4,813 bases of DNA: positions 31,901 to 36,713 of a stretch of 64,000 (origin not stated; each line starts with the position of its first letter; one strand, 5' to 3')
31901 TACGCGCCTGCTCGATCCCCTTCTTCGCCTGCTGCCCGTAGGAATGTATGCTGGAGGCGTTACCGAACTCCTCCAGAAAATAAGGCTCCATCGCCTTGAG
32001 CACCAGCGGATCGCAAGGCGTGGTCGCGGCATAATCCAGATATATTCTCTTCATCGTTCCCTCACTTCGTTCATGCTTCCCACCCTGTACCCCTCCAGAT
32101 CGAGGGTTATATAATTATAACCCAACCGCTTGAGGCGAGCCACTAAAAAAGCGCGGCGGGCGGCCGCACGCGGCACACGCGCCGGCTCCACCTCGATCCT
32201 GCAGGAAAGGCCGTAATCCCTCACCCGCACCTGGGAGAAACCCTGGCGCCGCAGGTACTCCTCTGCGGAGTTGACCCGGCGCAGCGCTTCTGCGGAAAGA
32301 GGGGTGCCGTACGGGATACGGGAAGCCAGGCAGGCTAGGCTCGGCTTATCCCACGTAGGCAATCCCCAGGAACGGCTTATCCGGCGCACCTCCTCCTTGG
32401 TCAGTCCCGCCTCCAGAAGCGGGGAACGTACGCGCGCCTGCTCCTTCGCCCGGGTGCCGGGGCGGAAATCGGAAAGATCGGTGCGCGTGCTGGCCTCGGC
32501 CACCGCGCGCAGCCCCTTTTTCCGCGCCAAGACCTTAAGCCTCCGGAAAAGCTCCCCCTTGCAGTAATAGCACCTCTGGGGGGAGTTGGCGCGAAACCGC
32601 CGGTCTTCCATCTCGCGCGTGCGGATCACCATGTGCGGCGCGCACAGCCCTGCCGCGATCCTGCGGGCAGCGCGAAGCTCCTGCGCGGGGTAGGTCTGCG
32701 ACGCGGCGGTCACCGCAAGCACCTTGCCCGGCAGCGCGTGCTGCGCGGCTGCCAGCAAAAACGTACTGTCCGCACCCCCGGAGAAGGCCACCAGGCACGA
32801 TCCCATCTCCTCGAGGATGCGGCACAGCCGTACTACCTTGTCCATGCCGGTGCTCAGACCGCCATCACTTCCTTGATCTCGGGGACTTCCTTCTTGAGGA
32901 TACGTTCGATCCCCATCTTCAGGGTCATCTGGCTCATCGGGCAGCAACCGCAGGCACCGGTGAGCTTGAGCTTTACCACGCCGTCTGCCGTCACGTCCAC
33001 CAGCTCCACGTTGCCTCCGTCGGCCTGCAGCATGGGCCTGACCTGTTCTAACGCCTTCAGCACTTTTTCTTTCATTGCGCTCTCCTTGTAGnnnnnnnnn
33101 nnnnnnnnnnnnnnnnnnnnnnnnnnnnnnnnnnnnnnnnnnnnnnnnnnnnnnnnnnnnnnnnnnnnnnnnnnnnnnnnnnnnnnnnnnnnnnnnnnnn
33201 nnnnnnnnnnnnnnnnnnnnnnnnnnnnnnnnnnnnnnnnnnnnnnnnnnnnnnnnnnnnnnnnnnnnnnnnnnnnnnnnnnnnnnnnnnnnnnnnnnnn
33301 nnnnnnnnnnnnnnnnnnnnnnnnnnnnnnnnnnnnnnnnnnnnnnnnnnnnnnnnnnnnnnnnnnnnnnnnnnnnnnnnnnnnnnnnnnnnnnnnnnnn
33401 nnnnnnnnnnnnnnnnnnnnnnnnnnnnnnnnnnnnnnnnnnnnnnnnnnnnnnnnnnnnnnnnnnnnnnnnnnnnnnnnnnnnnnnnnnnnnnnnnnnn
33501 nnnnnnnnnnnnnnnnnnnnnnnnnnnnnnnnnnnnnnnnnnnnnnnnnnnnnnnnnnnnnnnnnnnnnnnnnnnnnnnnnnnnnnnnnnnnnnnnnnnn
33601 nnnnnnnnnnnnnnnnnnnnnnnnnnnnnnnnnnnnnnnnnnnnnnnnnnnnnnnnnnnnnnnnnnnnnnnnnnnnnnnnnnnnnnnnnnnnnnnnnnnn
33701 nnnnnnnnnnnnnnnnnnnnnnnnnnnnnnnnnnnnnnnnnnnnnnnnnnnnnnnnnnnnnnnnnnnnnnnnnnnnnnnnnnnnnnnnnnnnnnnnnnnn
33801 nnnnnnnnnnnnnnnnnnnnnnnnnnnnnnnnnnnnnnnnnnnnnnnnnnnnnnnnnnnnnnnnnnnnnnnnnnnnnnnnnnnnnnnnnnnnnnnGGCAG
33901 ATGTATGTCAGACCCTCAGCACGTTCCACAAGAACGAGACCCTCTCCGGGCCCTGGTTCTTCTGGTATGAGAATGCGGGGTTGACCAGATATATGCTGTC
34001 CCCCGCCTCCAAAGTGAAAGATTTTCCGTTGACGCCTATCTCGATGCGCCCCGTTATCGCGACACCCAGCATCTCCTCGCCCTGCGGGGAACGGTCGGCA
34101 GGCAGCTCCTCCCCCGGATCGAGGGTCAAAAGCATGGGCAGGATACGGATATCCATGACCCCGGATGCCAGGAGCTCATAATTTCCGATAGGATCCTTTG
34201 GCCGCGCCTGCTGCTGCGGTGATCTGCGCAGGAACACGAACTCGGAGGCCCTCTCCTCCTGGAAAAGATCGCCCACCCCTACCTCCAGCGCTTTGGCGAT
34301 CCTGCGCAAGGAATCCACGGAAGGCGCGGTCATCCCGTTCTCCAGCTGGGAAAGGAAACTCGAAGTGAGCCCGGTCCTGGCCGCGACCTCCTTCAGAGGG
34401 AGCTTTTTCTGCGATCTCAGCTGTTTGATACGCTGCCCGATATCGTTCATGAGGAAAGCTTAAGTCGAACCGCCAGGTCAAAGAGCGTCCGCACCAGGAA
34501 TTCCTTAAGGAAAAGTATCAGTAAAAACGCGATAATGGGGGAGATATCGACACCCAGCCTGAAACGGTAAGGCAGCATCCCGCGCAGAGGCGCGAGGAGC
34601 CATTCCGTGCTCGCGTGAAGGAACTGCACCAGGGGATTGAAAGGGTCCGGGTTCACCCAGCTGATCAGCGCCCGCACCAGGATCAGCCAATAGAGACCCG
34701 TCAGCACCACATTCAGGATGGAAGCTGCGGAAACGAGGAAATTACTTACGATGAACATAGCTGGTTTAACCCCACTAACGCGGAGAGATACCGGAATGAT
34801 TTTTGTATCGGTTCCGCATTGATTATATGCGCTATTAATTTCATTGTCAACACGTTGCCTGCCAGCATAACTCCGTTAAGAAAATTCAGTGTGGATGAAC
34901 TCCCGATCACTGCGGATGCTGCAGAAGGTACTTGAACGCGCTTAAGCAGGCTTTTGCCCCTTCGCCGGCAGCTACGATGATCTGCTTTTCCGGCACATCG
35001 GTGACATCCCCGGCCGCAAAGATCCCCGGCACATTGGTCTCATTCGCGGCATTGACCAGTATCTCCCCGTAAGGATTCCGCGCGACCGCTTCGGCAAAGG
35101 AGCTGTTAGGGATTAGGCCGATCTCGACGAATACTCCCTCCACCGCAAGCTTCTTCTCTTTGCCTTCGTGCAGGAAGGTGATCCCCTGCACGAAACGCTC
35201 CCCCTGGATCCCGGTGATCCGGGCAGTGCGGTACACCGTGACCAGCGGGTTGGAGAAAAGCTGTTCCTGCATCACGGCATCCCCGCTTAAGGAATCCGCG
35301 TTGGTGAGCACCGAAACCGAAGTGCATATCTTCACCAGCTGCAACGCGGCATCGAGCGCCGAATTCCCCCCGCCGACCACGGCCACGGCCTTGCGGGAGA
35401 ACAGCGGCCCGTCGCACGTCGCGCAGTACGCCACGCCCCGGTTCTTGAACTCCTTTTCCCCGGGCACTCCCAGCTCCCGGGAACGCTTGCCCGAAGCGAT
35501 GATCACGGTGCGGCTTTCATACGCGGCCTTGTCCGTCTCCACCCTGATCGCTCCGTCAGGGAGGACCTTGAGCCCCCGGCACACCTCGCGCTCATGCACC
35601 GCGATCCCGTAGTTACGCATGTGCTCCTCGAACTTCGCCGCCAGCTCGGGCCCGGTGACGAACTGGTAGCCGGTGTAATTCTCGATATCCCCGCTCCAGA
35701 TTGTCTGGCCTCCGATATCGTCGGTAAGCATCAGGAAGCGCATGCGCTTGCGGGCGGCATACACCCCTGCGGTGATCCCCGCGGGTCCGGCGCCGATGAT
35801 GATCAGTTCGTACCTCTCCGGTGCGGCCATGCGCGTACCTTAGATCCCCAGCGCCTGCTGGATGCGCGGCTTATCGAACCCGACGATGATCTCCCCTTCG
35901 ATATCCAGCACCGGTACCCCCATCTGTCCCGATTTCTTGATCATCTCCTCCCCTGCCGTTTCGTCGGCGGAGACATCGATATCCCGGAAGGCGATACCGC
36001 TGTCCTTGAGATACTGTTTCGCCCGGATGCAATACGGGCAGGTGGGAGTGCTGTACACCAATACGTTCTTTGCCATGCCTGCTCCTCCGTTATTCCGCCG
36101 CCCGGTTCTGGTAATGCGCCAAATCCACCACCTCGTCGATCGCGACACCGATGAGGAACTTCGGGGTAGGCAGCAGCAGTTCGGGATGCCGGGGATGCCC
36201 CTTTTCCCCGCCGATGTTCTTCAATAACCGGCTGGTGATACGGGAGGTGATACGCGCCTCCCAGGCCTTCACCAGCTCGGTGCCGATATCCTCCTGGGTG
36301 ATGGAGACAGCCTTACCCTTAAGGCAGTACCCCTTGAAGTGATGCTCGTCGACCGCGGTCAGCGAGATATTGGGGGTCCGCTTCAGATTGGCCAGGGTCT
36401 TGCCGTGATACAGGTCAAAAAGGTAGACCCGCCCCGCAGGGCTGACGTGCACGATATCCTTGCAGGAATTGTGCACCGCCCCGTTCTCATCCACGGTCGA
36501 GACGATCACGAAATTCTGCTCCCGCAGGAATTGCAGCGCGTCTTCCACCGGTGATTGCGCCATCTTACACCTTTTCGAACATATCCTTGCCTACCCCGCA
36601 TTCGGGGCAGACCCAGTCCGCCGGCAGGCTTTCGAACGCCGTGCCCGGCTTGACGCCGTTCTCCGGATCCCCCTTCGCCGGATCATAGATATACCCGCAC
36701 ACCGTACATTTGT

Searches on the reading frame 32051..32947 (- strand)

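Call 20: search_protein_families(library=pfam, proteins=[window:32051-32947:-], max_evalue=0.0001)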
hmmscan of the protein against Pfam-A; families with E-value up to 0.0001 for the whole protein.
window:32051-32947:- (298 aa): 1 family
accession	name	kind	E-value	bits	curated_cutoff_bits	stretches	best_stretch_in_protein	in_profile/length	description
PF00733.27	Asn_synthase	-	8.4e-05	22.8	21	0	52-114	21-85/354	Asparagine synthase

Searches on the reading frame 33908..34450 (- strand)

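Call 19: search_protein_families(library=pfam, proteins=[window:33908-34450:-], max_evalue=0.0001)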
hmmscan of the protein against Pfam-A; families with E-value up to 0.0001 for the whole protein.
window:33908-34450:- (180 aa): 5 families
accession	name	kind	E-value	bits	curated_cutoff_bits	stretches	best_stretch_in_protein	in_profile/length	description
PF01381.28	HTH_3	-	6.7e-13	48.9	23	1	8-61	1-54/55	Helix-turn-helix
PF12844.13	HTH_19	-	1.4e-10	41.4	30.2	1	5-64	1-60/64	Helix-turn-helix domain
PF13560.12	HTH_31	-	1.9e-10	41.4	27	1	4-58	2-57/64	Helix-turn-helix domain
PF13443.12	HTH_26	-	4.1e-09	37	22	1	7-63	1-58/63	Cro/C1-type HTH DNA-binding domain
PF07883.17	Cupin_2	-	1.8e-06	28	27.2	1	107-175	2-68/70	Cupin domain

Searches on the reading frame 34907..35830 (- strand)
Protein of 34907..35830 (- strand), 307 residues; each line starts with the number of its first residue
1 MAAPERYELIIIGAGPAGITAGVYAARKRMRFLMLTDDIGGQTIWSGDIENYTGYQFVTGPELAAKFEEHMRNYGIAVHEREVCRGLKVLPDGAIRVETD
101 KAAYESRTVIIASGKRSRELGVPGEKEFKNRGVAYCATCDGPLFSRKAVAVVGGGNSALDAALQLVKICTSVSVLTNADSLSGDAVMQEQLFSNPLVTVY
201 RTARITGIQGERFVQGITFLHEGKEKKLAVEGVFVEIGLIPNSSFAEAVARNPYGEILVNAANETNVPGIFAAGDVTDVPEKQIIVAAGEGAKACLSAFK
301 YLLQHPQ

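Call 19: search_protein_families(library=pfam, proteins=[window:34907-35830:-], max_evalue=0.0001)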
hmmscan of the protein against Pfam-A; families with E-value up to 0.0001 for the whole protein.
window:34907-35830:- (307 aa): 8 families
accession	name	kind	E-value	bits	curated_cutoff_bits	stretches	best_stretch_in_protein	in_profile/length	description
PF07992.20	Pyr_redox_2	-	1.3e-38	133.5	26.1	1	8-291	2-291/291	Pyridine nucleotide-disulphide oxidoreductase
PF13738.12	Pyr_redox_3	-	1.4e-25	90.7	30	1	57-274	77-305/305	Pyridine nucleotide-disulphide oxidoreductase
PF00070.33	Pyr_redox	-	1.7e-08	35.3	22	0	149-212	2-70/82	Pyridine nucleotide-disulphide oxidoreductase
PF03486.20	HI0933_like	-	8.5e-08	32.4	50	0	8-35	2-29/244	HI0933-like protein Rossmann domain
PF13450.12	NAD_binding_8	-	3e-06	27.8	21.9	0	11-67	1-55/68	NAD(P)-binding Rossmann-like domain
PF00890.30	FAD_binding_2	-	4.1e-06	26.7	20.4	0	9-47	2-42/414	FAD binding domain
PF01946.23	Thi4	-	7.8e-06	25.7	26.2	0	8-47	19-60/235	Thi4 family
PF12831.13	FAD_oxidored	-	2.3e-05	24.3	27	0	9-42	2-37/416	FAD dependent oxidoreductase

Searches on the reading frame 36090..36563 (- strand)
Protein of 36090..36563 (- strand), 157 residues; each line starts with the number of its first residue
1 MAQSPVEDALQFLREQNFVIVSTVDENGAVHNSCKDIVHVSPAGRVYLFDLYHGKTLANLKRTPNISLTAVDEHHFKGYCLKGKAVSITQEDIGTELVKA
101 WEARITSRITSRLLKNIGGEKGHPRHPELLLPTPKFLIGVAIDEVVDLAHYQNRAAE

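Call 19: search_protein_families(library=pfam, proteins=[window:36090-36563:-], max_evalue=0.0001)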
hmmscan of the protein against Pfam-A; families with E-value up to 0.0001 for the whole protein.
window:36090-36563:- (157 aa): 1 family
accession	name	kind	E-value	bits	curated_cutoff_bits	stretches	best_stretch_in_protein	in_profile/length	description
PF01243.27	PNPOx_N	-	1.9e-12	48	28.1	1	9-109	5-97/120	Pyridoxamine 5'-phosphate oxidase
